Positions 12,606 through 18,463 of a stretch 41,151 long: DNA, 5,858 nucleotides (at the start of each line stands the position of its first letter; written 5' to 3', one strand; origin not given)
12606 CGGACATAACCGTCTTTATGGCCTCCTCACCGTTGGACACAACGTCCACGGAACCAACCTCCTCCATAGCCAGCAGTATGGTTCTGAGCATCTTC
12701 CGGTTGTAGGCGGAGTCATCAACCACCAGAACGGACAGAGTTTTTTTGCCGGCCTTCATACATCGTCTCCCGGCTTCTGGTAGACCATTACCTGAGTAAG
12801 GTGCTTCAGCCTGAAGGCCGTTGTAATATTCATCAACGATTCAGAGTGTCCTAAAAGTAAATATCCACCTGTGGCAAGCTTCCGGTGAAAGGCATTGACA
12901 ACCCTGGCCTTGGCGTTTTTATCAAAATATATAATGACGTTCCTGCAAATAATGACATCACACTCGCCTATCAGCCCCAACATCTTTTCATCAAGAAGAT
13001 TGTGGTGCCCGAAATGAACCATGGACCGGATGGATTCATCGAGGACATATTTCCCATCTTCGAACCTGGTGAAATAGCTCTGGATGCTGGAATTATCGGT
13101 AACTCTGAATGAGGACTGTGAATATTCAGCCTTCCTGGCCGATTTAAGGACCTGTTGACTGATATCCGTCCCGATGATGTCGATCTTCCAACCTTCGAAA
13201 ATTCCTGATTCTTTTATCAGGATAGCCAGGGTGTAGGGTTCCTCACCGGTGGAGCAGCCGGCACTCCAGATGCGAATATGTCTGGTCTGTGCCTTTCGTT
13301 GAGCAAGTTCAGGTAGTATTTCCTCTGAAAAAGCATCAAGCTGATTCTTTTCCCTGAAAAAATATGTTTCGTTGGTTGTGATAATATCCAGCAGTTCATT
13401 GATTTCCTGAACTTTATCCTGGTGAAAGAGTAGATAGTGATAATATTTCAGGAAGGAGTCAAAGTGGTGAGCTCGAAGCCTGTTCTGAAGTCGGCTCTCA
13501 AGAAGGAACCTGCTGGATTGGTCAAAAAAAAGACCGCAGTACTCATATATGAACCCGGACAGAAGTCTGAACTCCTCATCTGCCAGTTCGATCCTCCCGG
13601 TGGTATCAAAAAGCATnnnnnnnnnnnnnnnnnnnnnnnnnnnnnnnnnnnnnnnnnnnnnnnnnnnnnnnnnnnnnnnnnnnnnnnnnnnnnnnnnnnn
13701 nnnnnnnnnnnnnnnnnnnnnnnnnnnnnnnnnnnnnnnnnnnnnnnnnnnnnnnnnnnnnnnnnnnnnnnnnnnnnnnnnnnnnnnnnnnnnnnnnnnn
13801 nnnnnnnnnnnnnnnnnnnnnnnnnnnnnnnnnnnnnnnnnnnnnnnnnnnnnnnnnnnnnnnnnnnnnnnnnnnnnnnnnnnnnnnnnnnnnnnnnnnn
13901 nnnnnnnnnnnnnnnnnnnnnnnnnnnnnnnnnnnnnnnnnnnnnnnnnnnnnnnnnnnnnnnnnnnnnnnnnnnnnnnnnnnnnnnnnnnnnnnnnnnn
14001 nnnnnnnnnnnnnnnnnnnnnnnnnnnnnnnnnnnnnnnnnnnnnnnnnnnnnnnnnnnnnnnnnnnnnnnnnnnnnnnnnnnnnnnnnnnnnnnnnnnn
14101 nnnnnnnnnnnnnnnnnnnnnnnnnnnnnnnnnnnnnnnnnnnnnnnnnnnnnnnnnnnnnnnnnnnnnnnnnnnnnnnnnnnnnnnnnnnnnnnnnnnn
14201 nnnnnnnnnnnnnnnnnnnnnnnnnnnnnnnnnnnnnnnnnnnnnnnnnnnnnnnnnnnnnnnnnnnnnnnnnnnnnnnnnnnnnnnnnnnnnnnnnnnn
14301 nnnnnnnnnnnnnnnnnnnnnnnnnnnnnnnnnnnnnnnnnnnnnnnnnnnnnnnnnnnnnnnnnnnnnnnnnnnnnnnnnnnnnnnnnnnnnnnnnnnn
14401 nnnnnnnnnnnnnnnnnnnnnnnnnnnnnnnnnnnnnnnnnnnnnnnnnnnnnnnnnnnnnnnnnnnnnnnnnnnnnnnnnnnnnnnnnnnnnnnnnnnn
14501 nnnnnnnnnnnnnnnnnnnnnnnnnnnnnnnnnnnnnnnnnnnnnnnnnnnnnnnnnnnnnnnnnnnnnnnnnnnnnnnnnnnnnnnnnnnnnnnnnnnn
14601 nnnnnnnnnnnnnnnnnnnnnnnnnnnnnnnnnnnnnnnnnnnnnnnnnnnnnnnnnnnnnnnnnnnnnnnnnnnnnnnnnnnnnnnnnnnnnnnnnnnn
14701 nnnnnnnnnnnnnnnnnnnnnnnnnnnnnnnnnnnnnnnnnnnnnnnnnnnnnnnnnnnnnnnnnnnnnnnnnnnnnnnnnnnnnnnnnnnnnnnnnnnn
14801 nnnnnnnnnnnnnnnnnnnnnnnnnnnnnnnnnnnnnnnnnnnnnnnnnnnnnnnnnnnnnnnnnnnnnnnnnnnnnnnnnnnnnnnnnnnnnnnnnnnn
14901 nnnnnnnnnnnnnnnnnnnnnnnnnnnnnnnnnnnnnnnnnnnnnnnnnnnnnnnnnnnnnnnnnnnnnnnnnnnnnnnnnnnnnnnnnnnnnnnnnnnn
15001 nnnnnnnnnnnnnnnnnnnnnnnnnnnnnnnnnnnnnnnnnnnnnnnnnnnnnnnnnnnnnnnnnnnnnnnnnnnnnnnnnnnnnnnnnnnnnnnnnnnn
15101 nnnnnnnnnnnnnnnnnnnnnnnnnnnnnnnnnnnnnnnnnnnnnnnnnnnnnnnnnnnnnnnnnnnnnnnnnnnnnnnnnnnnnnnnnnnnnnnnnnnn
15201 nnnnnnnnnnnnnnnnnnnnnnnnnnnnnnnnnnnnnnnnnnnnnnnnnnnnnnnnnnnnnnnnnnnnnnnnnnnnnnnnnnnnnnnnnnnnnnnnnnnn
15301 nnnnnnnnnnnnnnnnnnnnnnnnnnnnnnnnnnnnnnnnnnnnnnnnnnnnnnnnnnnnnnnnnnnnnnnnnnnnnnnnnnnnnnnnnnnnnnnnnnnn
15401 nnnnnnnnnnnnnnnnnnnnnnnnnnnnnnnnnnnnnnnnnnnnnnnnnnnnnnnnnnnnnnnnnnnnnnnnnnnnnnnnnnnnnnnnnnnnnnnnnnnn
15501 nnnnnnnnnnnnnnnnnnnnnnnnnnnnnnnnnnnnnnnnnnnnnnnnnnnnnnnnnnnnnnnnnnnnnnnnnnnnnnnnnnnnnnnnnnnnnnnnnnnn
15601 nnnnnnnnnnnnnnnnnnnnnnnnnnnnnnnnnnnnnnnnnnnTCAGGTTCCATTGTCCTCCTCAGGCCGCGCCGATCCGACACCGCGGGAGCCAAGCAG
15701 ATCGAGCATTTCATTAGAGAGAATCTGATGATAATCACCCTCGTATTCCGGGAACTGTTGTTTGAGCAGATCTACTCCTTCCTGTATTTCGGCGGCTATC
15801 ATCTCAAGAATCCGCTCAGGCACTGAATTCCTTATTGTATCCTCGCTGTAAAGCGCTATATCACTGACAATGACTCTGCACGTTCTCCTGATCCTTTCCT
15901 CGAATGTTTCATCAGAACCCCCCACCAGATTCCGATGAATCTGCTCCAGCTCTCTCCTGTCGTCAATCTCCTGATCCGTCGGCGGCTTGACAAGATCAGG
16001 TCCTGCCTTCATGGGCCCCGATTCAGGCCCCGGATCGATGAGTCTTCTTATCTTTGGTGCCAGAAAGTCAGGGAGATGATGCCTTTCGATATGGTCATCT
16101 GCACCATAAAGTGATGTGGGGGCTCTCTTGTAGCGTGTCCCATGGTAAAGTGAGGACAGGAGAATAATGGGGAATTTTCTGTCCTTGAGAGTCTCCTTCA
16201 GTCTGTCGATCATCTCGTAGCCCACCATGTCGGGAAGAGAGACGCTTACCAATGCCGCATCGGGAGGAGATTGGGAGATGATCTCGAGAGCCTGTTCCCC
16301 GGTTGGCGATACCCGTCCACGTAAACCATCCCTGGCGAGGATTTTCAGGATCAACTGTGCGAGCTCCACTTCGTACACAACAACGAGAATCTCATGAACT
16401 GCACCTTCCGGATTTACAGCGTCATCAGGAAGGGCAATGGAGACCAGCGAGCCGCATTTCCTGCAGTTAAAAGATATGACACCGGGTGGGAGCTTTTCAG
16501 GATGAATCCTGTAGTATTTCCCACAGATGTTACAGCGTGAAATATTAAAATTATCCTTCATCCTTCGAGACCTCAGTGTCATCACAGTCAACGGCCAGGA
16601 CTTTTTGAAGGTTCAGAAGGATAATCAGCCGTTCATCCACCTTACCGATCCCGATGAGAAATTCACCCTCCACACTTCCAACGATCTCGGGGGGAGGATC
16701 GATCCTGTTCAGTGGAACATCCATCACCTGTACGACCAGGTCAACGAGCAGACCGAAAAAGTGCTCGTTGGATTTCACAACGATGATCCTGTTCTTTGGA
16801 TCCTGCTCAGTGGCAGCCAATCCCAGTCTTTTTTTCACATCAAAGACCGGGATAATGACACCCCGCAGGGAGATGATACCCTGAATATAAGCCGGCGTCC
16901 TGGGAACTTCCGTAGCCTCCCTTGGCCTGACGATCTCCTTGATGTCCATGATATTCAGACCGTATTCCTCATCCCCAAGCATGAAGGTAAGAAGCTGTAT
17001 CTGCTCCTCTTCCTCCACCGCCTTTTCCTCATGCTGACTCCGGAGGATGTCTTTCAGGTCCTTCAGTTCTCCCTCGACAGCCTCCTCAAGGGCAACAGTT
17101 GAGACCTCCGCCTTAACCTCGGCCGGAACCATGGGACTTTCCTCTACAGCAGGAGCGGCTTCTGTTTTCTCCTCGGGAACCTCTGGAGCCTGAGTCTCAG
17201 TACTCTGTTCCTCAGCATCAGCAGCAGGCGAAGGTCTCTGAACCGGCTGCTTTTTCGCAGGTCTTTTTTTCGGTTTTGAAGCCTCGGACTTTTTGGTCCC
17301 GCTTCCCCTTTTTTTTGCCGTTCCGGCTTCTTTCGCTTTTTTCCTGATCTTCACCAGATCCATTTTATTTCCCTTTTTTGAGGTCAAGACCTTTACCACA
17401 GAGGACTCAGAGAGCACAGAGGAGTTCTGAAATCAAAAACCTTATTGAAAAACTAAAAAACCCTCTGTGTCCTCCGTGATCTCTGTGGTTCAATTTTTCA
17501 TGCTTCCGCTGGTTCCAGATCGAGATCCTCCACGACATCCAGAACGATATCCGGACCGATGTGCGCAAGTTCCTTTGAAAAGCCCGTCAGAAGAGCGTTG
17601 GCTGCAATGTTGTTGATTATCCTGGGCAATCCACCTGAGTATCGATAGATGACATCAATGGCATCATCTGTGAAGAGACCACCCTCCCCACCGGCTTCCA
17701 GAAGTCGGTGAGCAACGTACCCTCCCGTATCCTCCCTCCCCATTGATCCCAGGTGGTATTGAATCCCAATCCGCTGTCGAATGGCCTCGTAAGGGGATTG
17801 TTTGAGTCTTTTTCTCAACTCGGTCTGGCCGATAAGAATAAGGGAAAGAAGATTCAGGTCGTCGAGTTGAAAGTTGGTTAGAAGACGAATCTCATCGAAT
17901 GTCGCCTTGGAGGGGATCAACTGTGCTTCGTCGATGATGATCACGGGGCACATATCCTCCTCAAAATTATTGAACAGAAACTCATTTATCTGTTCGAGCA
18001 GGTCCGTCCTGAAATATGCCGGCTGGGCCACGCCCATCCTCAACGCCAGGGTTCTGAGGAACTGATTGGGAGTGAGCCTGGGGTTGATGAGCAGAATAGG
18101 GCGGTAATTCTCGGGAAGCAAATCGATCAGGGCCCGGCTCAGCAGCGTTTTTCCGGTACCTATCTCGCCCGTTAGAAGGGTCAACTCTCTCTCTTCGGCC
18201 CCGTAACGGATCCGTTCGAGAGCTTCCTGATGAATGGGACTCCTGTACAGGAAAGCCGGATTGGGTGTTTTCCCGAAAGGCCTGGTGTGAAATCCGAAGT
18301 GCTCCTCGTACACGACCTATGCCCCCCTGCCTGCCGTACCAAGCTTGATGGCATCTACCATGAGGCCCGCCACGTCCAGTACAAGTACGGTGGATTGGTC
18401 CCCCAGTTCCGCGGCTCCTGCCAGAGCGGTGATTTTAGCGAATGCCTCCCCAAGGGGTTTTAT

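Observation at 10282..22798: MCP-less chemosensory cluster built around non-canonical accessory proteins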

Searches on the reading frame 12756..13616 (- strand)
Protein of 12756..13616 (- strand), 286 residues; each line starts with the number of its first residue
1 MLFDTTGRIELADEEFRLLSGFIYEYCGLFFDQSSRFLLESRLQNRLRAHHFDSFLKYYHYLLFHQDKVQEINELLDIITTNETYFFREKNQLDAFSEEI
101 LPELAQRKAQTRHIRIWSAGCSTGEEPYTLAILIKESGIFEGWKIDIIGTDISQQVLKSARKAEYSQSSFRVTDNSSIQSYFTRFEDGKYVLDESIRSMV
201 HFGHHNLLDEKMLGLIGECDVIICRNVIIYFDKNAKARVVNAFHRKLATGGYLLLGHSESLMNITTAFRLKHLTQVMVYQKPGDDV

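Call 4: search_protein_families(library=pfam, proteins=[window:12756-13616:-], max_evalue=0.01)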
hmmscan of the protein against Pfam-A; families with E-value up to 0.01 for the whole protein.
window:12756-13616:- (286 aa): 7 families
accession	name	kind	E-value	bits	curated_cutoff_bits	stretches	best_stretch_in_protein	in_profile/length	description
PF01739.24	CheR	-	4.3e-60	203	27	1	82-275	1-193/195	CheR methyltransferase, SAM binding domain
PF03705.20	CheR_N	-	8.3e-12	45.1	27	1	14-63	1-50/53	CheR methyltransferase, all-alpha domain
PF08242.18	Methyltransf_12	-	2.9e-05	25.2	30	1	137-253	18-98/98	Methyltransferase domain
PF13489.12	Methyltransf_23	-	6.2e-05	23.2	27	1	99-255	11-116/164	Methyltransferase domain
PF08241.18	Methyltransf_11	-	0.00012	23.1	21.2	0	218-254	60-94/95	Methyltransferase domain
PF13649.12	Methyltransf_25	-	0.00015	22.8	27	0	217-251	63-97/97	Methyltransferase domain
PF13847.12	Methyltransf_31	-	0.00015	21.9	27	0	116-259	7-113/145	Methyltransferase domain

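Call 39: search_protein_families(library=ncbifam, proteins=[window:12756-13616:-], max_evalue=0.01)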
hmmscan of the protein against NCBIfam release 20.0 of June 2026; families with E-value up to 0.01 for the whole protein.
window:12756-13616:- (286 aa): 2 families
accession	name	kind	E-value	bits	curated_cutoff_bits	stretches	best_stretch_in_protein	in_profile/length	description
NF007902.0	PRK10611.1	equivalog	1.5e-46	158.9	435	1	4-274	15-279/287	protein-glutamate O-methyltransferase CheR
NF008300.0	PRK11088.1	equivalog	0.0092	15.5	303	0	50-175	25-142/272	23S rRNA (guanine(745)-N(1))-methyltransferase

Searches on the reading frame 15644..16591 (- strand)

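Call 4: search_protein_families(library=pfam, proteins=[window:15644-16591:-], max_evalue=0.01)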
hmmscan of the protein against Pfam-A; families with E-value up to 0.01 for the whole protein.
window:15644-16591:- (315 aa): 3 families
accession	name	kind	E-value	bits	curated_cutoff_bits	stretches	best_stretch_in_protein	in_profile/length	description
PF00072.30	Response_reg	-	2.1e-08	34.7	30.2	1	69-169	2-98/111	Response regulator receiver domain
PF13717.11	Zn_ribbon_4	-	4e-06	27.1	30.3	1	19-47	4-32/36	zinc-ribbon domain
PF25206.1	DUF7836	-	0.0093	16.2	26.7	0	19-49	9-39/59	Domain of unknown function (DUF7836)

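Call 39: search_protein_families(library=ncbifam, proteins=[window:15644-16561:-], max_evalue=0.01)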
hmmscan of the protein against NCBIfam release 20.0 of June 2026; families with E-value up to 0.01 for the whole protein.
window:15644-16561:- (305 aa): 42 families (the best 25 are shown)
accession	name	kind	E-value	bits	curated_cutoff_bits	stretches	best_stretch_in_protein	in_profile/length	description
NF008296.0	PRK11083.1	equivalog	2.8e-09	36.7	273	1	56-174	4-117/228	two-component system response regulator CreB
TIGR02154.1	PhoB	equivalog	1e-08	34.8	296.2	1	56-172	3-117/226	phosphate regulon transcriptional regulator PhoB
NF033117.2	vanR_ACDEGLN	exception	4.2e-08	33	350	1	58-164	1-102/226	VanR-ABDEGLN family response regulator transcription factor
NF045991.1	RespRegCtrARhodob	equivalog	5.5e-08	32.8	350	1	58-168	3-109/224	response regulator transcription factor CtrA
NF012227.0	AdeR_RR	equivalog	6.4e-08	32.3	340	1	56-160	12-111/239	efflux system response regulator transcription factor AdeR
NF007977.0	PRK10701.1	equivalog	1.9e-07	30.8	330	1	56-171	2-112/241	two-component system response regulator RstA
NF033120.0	vanR_FM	exception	4e-07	29.9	460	1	58-164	6-107/231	vancomycin resistance response regulator transcription factor, VanR-F/VanR-M family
NF040689.1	MtrAB_MtrA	equivalog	6.2e-07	29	300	1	58-172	1-110/219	MtrAB system response regulator MtrA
NF007135.0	PRK09581.1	equivalog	7e-07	28.4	474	1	85-158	32-103/457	PleD family two-component system response regulator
NF008199.0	PRK10955.1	equivalog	8e-07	29.2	341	1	56-167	2-107/232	envelope stress response regulator transcription factor CpxR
NF007969.0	PRK10693.1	equivalog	1.4e-06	27.6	329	1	56-137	8-87/337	two-component system response regulator RssB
NF051870.1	NAssimRespRegNtrX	equivalog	1.7e-06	27.2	600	1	56-165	2-109/452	nitrogen assimilation response regulator NtrX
NF045944.1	ResRegRpaBCyano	equivalog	2e-06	27.4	330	1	60-174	2-111/229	response regulator transcription factor RpaB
NF000404.1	vanR-D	exception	2.8e-06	27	500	1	57-138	4-82/232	vancomycin resistance response regulator transcription factor VanR-D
NF040534.1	resp_reg_YycF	equivalog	3.9e-06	26.3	340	1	57-137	2-79/231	response regulator YycF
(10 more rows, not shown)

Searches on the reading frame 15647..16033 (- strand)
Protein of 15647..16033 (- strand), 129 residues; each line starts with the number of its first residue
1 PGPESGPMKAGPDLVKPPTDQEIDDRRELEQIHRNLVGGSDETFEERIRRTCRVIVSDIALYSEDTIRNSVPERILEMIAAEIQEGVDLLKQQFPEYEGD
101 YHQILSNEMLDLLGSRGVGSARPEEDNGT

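Call 40: search_protein_families(library=pfam, proteins=[window:15647-16033:-], max_evalue=10)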
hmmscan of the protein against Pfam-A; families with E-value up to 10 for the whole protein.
seq(129 aa): 1 family
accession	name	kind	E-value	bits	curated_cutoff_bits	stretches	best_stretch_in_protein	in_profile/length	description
PF04591.17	DUF596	-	0.24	12.1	25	1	77-101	13-37/69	Protein of unknown function, DUF596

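Call 88: search_protein_families(library=ncbifam, proteins=[window:15647-15976:-], max_evalue=10)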
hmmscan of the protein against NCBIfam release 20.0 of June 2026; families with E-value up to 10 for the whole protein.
seq(110 aa): 3 families
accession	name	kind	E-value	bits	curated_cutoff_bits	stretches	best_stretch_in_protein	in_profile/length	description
NF006824.0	PRK09347.1-1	equivalog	0.0048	16.4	202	1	9-79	19-86/219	GTP cyclohydrolase I FolE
NF038115.1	SVAGG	subfamily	0.051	12.6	150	1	6-99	36-132/407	SVAGG family GlyGly-CTERM protein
NF047466.1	hybrid_RR_LvrB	exception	0.063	12.4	500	1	54-93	262-301/377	hybrid histidine kinase/response regulator LvrB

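Call 90: search_solved_structures(query=window:15647-15976:-, max_evalue=10, show_alignments=1)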
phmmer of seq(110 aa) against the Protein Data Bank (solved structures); distinct sequences matched with E-value up to 10: 5.
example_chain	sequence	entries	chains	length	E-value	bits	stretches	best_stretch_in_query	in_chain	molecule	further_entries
8zna_A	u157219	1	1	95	0.00097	22.7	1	26-75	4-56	RomX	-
6gzf_A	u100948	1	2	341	0.13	15.9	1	32-88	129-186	Glutathione S-transferase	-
5t58_B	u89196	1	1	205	0.46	14.1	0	3-36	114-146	KLLA0E05809p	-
9qjg_A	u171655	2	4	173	1.2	12.8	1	55-92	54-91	histidine kinase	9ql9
7mwr_B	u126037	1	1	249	4.1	11.1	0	34-101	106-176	LHD101B4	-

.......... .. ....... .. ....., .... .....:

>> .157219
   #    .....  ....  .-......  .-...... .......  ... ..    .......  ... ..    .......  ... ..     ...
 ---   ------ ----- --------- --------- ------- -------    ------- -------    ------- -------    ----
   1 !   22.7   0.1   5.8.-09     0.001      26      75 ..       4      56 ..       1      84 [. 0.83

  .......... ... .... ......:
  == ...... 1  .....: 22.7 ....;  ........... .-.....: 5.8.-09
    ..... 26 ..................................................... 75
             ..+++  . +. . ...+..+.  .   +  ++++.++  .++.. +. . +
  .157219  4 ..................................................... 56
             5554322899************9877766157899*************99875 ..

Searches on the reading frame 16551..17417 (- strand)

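Call 4: search_protein_families(library=pfam, proteins=[window:16551-17417:-], max_evalue=0.01)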
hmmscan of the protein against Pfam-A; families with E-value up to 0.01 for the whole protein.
window:16551-17417:- (288 aa): 1 family
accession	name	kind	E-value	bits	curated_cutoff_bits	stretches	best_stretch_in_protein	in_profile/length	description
PF01584.24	CheW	-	2.4e-36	124.8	23.5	1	141-275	1-135/138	CheW-like domain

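Call 39: search_protein_families(library=ncbifam, proteins=[window:16551-17417:-], max_evalue=0.01)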
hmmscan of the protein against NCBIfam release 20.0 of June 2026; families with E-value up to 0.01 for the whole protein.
window:16551-17417:- (288 aa): 2 families
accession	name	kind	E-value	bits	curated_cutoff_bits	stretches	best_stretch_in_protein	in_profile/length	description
NF007903.0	PRK10612.1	equivalog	8.9e-28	97.1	260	1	134-276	11-153/167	chemotaxis protein CheW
NF041336.1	CheA_Halo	equivalog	0.003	16.3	950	1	142-233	544-630/666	chemotaxis protein CheA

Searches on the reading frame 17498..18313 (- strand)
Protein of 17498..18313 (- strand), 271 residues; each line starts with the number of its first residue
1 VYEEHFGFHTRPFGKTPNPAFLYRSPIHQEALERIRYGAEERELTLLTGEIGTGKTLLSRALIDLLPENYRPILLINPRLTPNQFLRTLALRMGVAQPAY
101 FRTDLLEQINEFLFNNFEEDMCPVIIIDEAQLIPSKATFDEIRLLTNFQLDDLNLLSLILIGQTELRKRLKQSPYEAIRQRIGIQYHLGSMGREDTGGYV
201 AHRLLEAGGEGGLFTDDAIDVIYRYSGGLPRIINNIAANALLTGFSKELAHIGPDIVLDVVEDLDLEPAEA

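Call 4: search_protein_families(library=pfam, proteins=[window:17498-18313:-], max_evalue=0.01)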
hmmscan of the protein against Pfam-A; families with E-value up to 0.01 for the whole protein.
window:17498-18313:- (271 aa): 11 families
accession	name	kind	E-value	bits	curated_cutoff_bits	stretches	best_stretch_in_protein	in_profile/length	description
PF13401.12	AAA_22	-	1.1e-20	74.8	27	1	41-170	4-130/130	AAA domain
PF13191.12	AAA_16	-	9.5e-07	29.9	32.6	1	29-138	13-143/167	AAA ATPase domain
PF00004.35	AAA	-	0.00013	22.8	21.2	1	46-184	2-125/131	ATPase family associated with various cellular activities (AAA)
PF09848.15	SLFN-g3_helicase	-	0.00025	20.9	24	1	43-141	2-99/354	Schlafen group 3, DNA/RNA helicase domain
PF00158.32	Sigma54_activat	-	0.00027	21.1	20.2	1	24-87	4-67/168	Sigma-54 interaction domain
PF04851.21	ResIII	-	0.0012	19.3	22.5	0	29-80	9-63/164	Type III restriction enzyme, res subunit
PF07728.20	AAA_5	-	0.0025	18.2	22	1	46-96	3-53/139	AAA domain (dynein-related subfamily)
PF24883.2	NPHP3_N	-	0.0054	17.4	24.8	0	33-74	13-54/164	Nephrocystin 3, N-terminal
PF13245.12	AAA_19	-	0.0062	17.2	25.1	0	41-136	10-105/134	AAA domain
PF12775.13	AAA_7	-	0.0082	16.1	25.8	0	41-90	32-83/181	P-loop containing dynein motor region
PF02367.23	TsaE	-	0.0098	16.3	26.6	0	35-65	14-44/128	Threonylcarbamoyl adenosine biosynthesis protein TsaE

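Call 39: search_protein_families(library=ncbifam, proteins=[window:17498-18313:-], max_evalue=0.01)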
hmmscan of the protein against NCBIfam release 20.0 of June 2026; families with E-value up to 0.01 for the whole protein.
window:17498-18313:- (271 aa): 5 families
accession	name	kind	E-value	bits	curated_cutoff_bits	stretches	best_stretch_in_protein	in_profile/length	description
TIGR03015.1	pepcterm_ATPase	hypoth_equivalog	1.1e-66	225.1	324.5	1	1-267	1-269/269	XrtA/PEP-CTERM system-associated ATPase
TIGR00764.1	lon_rel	equivalog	0.00027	19.7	516.6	1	29-77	24-73/608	ATP-dependent protease LonB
NF011695.0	PRK15115.1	equivalog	0.00035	19.5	763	1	21-89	137-205/445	two-component system response regulator GlrR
TIGR01817.1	nifA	equivalog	0.004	16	528.85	1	24-78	201-255/534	nif-specific transcriptional activator NifA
TIGR01448.2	helicase_RecD2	equivalog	0.0043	15.3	500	1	41-78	330-367/713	SF1B family DNA helicase RecD2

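Call 66: search_solved_structures(query=window:17498-18313:-, max_evalue=0.01)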
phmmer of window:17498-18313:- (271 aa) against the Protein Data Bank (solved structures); distinct sequences matched with E-value up to 0.01: 5.
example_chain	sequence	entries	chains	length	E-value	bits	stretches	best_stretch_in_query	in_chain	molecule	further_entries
4zpx_A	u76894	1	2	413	0.0015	21.7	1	29-79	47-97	ATP-dependent protease Lon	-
4zir_A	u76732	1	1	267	0.0018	21.4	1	23-131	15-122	Energy-coupling factor transporter ATP-binding protein EcfA2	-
4hlu_A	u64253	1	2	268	0.0018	21.4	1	23-131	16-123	Putative ABC transporter ATP-binding protein TM_0222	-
2yz2_A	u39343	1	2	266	0.0019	21.4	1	23-131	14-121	Putative ABC transporter ATP-binding protein TM_0222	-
3k1j_A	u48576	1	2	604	0.0027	20.8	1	29-79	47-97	ATP-dependent protease Lon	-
